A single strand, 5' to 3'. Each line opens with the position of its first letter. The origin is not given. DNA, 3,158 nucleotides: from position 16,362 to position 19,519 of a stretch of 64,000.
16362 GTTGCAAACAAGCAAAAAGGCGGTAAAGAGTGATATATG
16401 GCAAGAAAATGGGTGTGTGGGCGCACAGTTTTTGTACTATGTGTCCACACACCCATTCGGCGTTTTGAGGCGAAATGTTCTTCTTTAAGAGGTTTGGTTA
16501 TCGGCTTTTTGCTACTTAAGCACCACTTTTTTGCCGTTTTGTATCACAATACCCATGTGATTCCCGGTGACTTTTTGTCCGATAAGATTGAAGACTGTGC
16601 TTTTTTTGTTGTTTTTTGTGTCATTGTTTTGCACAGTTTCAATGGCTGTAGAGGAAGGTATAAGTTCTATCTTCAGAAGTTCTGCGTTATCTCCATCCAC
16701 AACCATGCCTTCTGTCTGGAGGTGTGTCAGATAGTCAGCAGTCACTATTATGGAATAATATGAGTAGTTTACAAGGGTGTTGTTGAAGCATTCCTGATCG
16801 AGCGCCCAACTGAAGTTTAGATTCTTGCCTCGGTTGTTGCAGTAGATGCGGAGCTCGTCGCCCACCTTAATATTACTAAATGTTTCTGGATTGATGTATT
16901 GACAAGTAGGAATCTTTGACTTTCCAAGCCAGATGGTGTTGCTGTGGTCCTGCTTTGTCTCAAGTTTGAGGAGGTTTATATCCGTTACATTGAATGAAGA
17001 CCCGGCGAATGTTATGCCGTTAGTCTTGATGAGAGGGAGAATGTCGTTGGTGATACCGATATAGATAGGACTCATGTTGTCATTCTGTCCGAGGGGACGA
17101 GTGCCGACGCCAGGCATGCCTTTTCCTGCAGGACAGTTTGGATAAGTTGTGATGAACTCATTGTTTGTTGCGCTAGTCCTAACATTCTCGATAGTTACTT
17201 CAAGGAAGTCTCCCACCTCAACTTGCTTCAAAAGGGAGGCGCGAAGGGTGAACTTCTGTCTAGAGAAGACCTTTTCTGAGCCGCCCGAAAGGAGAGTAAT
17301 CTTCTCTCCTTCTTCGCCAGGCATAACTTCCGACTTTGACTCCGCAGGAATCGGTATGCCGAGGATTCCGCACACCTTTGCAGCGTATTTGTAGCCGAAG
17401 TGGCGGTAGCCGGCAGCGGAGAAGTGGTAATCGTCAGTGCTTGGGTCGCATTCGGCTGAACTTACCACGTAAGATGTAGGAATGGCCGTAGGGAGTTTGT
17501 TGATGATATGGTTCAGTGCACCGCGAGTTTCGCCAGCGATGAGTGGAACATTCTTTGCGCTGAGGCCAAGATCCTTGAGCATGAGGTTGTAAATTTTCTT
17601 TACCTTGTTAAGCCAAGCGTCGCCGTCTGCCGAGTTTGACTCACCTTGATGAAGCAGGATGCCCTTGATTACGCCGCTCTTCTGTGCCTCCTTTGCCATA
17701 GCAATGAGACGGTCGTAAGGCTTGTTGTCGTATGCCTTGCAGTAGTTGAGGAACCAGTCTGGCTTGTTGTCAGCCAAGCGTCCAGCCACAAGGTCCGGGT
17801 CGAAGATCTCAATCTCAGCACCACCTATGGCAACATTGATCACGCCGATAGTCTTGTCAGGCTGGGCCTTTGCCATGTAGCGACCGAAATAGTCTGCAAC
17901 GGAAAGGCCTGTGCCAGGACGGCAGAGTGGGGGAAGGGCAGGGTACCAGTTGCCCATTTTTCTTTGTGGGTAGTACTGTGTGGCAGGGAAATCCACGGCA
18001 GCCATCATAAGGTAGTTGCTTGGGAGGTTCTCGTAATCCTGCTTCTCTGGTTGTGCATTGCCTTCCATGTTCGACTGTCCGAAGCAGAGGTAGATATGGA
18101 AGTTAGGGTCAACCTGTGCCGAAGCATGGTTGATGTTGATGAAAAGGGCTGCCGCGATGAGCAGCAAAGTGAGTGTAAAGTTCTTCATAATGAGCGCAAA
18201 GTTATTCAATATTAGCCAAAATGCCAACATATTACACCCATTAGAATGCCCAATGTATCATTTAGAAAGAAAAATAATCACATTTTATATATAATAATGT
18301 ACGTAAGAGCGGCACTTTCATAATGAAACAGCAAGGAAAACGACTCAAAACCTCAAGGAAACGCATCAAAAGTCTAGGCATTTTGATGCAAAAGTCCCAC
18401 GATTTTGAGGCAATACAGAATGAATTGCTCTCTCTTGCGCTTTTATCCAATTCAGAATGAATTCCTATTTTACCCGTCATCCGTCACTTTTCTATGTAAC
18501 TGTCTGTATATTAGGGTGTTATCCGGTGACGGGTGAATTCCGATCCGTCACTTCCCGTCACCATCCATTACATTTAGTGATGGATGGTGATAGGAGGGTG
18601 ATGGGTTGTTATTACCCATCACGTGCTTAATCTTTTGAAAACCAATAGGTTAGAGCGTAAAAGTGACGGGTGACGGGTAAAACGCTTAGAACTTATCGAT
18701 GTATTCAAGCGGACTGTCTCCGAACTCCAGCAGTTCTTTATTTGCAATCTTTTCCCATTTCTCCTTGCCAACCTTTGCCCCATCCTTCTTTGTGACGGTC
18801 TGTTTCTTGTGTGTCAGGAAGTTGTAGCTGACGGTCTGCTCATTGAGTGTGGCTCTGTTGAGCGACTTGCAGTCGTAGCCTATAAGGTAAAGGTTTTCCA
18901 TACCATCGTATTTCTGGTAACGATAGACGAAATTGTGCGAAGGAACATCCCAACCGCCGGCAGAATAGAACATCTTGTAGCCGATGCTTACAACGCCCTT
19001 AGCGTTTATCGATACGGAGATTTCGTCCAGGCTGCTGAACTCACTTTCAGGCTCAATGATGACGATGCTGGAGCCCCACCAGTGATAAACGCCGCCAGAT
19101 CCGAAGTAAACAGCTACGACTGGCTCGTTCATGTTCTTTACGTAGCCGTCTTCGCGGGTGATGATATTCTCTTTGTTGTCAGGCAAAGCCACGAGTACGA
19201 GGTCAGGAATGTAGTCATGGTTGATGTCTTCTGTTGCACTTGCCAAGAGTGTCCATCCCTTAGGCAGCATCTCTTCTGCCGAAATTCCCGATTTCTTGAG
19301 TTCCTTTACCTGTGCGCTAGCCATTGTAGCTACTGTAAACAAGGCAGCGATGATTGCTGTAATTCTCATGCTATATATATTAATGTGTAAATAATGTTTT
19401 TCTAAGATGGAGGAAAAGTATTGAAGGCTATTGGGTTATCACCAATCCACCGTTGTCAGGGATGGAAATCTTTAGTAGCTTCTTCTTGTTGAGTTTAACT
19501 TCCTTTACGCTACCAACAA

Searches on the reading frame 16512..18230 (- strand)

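Call 59: search_protein_families(library=pfam, proteins=[window:16512-18230:-], max_evalue=0.001)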
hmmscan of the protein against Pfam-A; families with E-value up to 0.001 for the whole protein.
window:16512-18230:- (572 aa): 1 family
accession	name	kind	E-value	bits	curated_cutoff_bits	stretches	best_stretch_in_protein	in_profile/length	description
PF03629.24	SASA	-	2.8e-28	99.5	24.8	1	44-286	2-224/226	Carbohydrate esterase, sialic acid-specific acetylesterase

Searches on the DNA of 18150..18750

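Call 8: search_rna_families(source=window, start=18150, end=18750, threshold=evalue, max_evalue=10)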
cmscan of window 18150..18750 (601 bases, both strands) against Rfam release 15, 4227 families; matches with E-value up to 10: 16.
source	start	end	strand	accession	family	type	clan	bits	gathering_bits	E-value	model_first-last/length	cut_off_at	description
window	18526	18622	+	RF04202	MIR5380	Gene; miRNA;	-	25.6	150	0.0098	1-137/137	no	MIR5380 microRNA precursor family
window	18511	18640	+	RF04276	MIR4371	Gene; miRNA;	CL00144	24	110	0.0064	1-158/158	no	MIR4371 microRNA precursor family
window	18533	18617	+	RF03982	mir-4865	Gene; miRNA;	-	21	100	0.19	1-84/84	no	mir-4865 microRNA precursor family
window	18540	18611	+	RF03892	mir-4860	Gene; miRNA;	-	20.8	100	0.15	1-74/74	no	mir-4860 microRNA precursor family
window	18553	18606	-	RF00835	mir-58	Gene; miRNA;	-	19.6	76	0.35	1-77/77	no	mir-58 microRNA precursor family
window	18553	18595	-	RF04039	mir-2242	Gene; miRNA;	-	18.6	70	0.27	30-74/95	no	mir-2242 microRNA precursor family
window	18553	18595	+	RF03406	mir-3099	Gene; miRNA;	-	18.4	95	0.78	1-84/84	no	mir-3099 microRNA precursor family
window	18560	18587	+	RF03220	mir-2582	Gene; miRNA;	-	17.7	68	1.8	1-80/80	no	mir-2582 microRNA precursor family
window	18543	18606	+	RF03693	MIR1919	Gene; miRNA;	-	17.6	85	1.1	1-123/123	no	MIR1919 microRNA precursor family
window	18538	18611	+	RF03297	MIR1033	Gene; miRNA;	-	17.3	70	1.3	1-82/82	no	MIR1033 microRNA precursor family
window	18539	18608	-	RF03788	MIR5304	Gene; miRNA;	-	14.9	75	4.4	1-80/80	no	MIR5304 microRNA precursor family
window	18542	18607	+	RF04170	MIR7723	Gene; miRNA;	-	14.7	200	3.2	1-235/235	no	MIR7723 microRNA precursor family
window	18150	18169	-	RF02227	sX8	Gene; sRNA;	-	14.4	50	4.3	1-20/82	3'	Proteobacterial sRNA sX8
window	18533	18617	+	RF01043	MIR1023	Gene; miRNA;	-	13.7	90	3.9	1-165/165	no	MIR1023 microRNA precursor family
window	18454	18600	+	RF00621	CoTC_ribozyme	Gene; ribozyme;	-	13.4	58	6.3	1-191/191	no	Beta-globin co-transcriptional cleavage ribozyme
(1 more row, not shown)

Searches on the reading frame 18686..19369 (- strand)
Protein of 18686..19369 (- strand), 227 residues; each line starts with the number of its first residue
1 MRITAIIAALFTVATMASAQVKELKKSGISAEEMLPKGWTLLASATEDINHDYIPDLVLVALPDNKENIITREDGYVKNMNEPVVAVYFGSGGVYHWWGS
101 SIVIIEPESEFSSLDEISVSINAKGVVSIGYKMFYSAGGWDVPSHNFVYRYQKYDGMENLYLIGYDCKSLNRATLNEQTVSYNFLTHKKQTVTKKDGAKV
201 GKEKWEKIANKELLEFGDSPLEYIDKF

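Call 59: search_protein_families(library=pfam, proteins=[window:18686-19369:-], max_evalue=0.001)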
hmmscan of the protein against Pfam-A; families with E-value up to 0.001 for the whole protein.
window:18686-19369:- (227 aa): 0 families

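Call 63: find_encoding_contigs(protein=window:18686-19369:-, flank=2500, max_places=10)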
Protein window:18686-19369:- (227 aa): 3 contigs read that carry it; 3 places shown.
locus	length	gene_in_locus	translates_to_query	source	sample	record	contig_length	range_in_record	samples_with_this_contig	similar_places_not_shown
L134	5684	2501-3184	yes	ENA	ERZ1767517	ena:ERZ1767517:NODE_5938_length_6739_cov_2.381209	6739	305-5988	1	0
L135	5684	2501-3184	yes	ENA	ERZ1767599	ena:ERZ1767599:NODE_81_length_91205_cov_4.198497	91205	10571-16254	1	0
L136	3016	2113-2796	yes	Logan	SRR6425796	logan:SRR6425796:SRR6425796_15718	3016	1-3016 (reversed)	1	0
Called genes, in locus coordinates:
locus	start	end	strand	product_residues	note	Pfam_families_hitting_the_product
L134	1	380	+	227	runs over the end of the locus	?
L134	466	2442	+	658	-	PF14508:GH97_N, PF10566:Glyco_hydro_97, PF14509:GH97_C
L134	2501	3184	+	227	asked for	-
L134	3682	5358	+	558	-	PF03629:SASA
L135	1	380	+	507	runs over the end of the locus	PF26549:Tricorn_N (faint), PF26550:Tricorn_2nd (faint), PF07676:PD40 (weak)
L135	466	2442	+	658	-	PF14508:GH97_N, PF10566:Glyco_hydro_97, PF14509:GH97_C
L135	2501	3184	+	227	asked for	-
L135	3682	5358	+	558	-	PF03629:SASA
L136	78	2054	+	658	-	PF14508:GH97_N, PF10566:Glyco_hydro_97, PF14509:GH97_C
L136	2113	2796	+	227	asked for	-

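Call 69: find_homologous_proteins(query=window:18686-19369:-, max_evalue=1e-20)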
Query window:18686-19369:- (227 aa): 24 proteins with E <= 1e-20 among 512 candidates.
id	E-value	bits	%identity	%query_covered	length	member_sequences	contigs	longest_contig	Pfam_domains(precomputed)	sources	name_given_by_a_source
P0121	2.9e-135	467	90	100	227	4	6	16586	-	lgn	-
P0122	1.9e-129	448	87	100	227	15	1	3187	-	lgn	-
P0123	2.0e-128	445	89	99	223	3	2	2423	-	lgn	-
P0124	9.1e-128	442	87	100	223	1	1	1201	-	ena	-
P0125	4.6e-127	440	87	100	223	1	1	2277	-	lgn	-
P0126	2.4e-122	425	84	100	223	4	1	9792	-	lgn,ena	-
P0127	3.0e-122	424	84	100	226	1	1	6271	-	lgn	-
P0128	1.3e-99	350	72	99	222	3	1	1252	-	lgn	-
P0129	4.6e-99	349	73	99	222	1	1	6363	-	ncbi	-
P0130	7.0e-93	328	67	99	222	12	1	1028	-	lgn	-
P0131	8.4e-92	325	66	99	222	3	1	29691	-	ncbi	-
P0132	1.6e-91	324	64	100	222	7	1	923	-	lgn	-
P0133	5.1e-90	319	67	95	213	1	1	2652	-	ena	-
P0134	2.9e-89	316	66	99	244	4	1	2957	-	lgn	-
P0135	7.1e-87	309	64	99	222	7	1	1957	-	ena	-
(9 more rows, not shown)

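Call 70: find_encoding_contigs(protein=P0121, flank=3000, max_places=4)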
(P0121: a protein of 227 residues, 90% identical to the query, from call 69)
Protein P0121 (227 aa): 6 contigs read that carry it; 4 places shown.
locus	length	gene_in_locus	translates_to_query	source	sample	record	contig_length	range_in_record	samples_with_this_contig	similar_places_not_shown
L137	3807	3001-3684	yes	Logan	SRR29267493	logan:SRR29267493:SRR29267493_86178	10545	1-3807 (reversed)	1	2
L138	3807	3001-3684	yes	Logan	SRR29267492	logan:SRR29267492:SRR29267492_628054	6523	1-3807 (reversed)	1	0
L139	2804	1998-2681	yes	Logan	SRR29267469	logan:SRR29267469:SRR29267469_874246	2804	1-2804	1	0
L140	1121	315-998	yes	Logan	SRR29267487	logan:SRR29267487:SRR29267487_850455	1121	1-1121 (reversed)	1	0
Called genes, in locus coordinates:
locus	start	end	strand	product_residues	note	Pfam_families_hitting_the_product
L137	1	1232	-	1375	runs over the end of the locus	PF13290:CHB_HEX_C_1 (faint), PF13287:Fn3_assoc (faint), PF00041:fn3 (faint)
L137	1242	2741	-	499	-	-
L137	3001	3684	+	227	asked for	-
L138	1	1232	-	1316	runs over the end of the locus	?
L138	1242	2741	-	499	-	-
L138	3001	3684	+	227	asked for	-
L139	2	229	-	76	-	?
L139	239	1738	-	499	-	-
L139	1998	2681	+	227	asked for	-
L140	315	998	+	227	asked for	-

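Call 71: find_encoding_contigs(protein=P0126, flank=3000, max_places=2)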
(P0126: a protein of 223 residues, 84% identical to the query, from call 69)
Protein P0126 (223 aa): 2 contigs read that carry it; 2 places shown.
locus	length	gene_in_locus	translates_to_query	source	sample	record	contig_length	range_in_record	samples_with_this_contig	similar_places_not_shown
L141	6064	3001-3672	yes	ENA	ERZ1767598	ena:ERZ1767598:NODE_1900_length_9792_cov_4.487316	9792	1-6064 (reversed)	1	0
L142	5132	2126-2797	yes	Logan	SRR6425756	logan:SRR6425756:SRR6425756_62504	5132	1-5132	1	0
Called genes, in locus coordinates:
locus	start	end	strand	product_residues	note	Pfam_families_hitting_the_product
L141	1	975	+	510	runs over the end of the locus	PF26549:Tricorn_N (faint), PF26550:Tricorn_2nd (weak), PF07676:PD40 (weak)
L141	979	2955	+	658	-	PF14508:GH97_N, PF10566:Glyco_hydro_97, PF14509:GH97_C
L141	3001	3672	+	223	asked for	-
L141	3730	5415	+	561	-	PF03629:SASA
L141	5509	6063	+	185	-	?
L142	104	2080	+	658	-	PF14508:GH97_N, PF10566:Glyco_hydro_97, PF14509:GH97_C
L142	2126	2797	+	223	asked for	-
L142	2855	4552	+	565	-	PF03629:SASA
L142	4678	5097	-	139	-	PF02657:SufE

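Call 72: find_encoding_contigs(protein=P0131, flank=3000, max_places=2)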
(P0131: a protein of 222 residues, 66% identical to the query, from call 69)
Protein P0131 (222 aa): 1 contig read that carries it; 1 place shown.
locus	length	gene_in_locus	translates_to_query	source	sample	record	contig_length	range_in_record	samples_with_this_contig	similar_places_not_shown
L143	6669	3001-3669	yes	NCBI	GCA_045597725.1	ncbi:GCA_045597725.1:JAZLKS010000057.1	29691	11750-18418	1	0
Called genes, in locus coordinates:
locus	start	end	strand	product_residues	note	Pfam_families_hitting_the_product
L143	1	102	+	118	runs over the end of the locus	PF12833:HTH_18, PF00165:HTH_AraC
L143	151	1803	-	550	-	PF13424:TPR_12 (faint), PF12833:HTH_18, PF00165:HTH_AraC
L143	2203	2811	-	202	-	-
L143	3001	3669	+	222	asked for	-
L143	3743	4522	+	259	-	-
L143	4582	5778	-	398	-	-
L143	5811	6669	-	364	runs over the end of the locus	PF00535:Glycos_transf_2, PF10111:Glyco_tranf_2_2, PF13641:Glyco_tranf_2_3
